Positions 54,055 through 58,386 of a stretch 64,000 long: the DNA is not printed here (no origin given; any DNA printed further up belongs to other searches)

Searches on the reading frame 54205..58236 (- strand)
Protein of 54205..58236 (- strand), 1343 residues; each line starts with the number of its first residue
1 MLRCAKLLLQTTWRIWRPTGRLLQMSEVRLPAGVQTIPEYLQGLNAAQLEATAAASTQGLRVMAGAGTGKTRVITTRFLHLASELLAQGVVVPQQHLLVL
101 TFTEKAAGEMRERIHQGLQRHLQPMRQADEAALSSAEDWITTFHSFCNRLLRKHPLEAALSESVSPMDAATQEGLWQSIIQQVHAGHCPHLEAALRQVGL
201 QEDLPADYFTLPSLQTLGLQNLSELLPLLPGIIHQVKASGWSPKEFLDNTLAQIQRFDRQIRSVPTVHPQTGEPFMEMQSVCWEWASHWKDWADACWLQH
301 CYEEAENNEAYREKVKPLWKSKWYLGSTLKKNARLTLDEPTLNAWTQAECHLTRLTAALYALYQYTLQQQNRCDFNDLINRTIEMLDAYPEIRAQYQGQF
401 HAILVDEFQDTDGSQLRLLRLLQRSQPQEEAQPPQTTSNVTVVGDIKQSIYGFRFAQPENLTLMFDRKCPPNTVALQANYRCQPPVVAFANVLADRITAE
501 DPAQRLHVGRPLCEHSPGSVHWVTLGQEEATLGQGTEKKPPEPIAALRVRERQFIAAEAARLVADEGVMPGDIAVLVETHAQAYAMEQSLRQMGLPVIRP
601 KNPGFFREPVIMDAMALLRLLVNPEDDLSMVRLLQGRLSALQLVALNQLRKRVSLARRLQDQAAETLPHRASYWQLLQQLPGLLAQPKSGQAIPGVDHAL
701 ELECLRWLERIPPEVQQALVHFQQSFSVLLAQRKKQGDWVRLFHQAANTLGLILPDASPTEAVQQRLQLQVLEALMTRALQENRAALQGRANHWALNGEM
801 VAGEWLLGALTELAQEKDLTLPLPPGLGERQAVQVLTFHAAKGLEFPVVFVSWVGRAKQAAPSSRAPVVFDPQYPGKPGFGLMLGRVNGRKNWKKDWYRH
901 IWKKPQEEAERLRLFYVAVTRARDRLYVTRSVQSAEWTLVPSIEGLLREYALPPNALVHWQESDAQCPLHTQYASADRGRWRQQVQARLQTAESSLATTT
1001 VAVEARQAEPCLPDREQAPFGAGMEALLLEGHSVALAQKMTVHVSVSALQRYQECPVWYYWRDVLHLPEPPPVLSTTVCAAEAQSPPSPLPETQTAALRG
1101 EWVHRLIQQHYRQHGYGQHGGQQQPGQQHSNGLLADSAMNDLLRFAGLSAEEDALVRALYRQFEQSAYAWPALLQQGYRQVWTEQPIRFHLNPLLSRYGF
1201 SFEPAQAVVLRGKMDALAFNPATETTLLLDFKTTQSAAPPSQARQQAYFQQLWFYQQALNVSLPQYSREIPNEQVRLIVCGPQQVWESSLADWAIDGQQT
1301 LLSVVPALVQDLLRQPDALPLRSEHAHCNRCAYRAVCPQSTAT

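Call 65: search_protein_families(library=pfam, proteins=[window:54205-58236:-], max_evalue=0.001)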
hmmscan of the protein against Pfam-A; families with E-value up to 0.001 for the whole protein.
window:54205-58236:- (1343 aa): 5 families
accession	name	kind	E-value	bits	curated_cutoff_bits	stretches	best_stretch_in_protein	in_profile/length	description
PF00580.27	UvrD-helicase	-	1.5e-60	205.6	23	1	44-463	1-265/271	UvrD/REP helicase N-terminal domain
PF13361.12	UvrD_C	-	1e-32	114.4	25.6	1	475-930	2-347/350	UvrD-like helicase C-terminal domain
PF12705.13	PDDEXK_1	-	1.1e-21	78.4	22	1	1043-1338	1-247/247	PD-(D/E)XK nuclease superfamily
PF13245.12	AAA_19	-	3.7e-17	63.2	25.1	1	49-454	2-134/134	AAA domain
PF13538.12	UvrD_C_2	-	2.5e-09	37.3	27.4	1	906-928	29-51/52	UvrD-like helicase C-terminal domain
